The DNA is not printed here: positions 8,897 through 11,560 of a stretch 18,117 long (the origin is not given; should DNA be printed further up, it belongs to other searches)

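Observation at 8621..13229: Five-gene coupled operon of unknown proteins next to the relaxase, including a three-part effector-like protein plus a small partner ORF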

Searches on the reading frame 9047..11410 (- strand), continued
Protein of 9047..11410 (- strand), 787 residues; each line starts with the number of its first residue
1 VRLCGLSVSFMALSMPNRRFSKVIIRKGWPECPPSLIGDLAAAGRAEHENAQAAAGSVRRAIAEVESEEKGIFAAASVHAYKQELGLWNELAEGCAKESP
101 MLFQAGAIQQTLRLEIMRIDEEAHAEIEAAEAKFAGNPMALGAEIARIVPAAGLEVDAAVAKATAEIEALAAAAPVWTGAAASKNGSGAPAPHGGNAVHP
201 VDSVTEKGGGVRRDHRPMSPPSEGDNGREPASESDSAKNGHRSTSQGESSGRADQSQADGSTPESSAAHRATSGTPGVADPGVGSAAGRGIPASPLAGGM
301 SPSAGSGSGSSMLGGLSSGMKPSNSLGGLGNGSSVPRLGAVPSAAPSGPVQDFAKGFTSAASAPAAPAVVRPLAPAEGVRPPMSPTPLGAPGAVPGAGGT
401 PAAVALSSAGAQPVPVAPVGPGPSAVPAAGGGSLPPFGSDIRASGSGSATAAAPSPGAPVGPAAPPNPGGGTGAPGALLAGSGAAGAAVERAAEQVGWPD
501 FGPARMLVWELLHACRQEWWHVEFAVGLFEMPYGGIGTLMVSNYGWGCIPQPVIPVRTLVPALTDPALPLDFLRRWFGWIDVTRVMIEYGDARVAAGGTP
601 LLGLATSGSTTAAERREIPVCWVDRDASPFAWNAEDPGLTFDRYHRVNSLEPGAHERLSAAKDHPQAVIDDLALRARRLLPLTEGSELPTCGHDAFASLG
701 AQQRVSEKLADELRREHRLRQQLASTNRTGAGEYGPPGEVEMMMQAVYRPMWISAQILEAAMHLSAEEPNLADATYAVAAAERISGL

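Call 52: get_annotated_region(hit=H18, flank=10000)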
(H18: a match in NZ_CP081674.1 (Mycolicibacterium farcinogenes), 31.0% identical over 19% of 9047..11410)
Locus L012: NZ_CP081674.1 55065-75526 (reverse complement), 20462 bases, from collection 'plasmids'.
description: Mycolicibacterium farcinogenes strain BKK/CU-MFGFA-001 plasmid unnamed1, complete sequence
organism: Mycolicibacterium farcinogenes (NCBI taxid 1802)
taxonomy: Bacteria; Actinomycetota; Actinomycetes; Mycobacteriales; Mycobacteriaceae; Mycolicibacterium; Mycolicibacterium farcinogenes
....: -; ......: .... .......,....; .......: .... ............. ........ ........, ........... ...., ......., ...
typing (MOB-suite, as given by PLSDB): non-mobilizable
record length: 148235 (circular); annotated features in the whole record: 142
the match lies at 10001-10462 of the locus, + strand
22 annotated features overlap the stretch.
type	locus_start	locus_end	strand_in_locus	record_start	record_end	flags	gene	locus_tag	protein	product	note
CDS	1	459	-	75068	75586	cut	-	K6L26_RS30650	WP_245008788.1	hypothetical protein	-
CDS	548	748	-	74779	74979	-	-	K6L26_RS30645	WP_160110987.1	DUF1778 domain-containing protein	-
CDS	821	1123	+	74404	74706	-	-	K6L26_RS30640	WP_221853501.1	hypothetical protein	-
CDS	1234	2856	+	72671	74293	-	-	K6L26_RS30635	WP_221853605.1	DUF4226 domain-containing protein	-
CDS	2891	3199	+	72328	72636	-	-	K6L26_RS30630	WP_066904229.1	type VII secretion target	GO:0009306 - protein secretion [Evidence IEA]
CDS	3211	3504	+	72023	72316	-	-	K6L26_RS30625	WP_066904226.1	DUF2694 family protein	-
CDS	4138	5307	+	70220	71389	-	-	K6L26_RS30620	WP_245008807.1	hypothetical protein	-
CDS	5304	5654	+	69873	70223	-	-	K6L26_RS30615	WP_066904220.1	YbaB/EbfC family nucleoid-associated protein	-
CDS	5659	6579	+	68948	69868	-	-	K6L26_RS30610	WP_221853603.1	hypothetical protein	-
CDS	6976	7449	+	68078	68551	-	-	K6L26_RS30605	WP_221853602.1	hypothetical protein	-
CDS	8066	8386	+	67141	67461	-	-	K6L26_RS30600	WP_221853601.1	hypothetical protein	-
CDS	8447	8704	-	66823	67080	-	-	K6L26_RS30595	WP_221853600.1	hypothetical protein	-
CDS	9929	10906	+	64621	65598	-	-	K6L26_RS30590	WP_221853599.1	hypothetical protein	-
CDS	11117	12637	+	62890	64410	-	eccB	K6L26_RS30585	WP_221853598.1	type VII secretion protein EccB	GO:0009306 - protein secretion [Evidence IEA]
CDS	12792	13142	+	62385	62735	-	-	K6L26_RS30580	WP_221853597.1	hypothetical protein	-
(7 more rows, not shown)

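Call 54: search_protein_families(library=pfam, proteins=[L002:500-2971:+, L002:2968-4905:+, L002:5039-6868:+, L002:7673-8188:+], max_evalue=0.01)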
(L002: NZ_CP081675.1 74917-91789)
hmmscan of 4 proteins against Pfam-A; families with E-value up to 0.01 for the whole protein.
L002:500-2971:+ (823 aa): 3 families
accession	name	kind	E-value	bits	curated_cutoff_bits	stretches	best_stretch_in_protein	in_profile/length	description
PF12846.13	AAA_10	-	3e-15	56.6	27.5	1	425-783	23-347/362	AAA-like domain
PF20720.3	nSTAND3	-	0.00017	21.8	27.2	1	424-479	18-72/155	Novel STAND NTPase 3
PF06414.18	Zeta_toxin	-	0.0016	18.3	22.3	0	425-464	18-56/199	Zeta toxin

L002:2968-4905:+ (645 aa): 0 families

L002:5039-6868:+ (609 aa): 3 families
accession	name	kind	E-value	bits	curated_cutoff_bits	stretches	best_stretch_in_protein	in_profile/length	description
PF21545.3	T7SS_EccA1_N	-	8.5e-51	173.3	27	1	13-277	4-272/272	T7SS, ESX-1 secretion system protein EccA1, N-terminal domain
PF00004.35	AAA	-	7.5e-11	43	21.2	1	343-475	1-130/131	ATPase family associated with various cellular activities (AAA)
PF13401.12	AAA_22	-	4.8e-05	24.1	27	1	394-453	74-125/130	AAA domain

L002:7673-8188:+ (171 aa): 0 families

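Call 86: search_protein_families(library=pfam, proteins=[L002:6926-7636:+, L002:11517-11969:+, L003:6806-7399:+, L011:7609-8388:+, L003:9912-10388:+], max_evalue=1)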
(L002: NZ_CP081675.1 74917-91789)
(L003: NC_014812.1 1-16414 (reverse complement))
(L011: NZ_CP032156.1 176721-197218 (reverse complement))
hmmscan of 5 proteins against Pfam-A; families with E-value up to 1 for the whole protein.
L002:6926-7636:+ (236 aa): 0 families

L002:11517-11969:+ (150 aa): 0 families

L003:6806-7399:+ (197 aa): 2 families
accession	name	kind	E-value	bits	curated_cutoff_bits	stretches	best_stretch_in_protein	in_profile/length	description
PF06809.16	NPDC1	-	0.033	13.6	23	1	10-54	191-234/352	Neural proliferation differentiation control-1 protein (NPDC1)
PF20084.4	TrbK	-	0.18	12.3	23.9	1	35-84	9-59/102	Conjugative transfer region protein TrbK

L011:7609-8388:+ (260 aa): 0 families

L003:9912-10388:+ (158 aa): 0 families
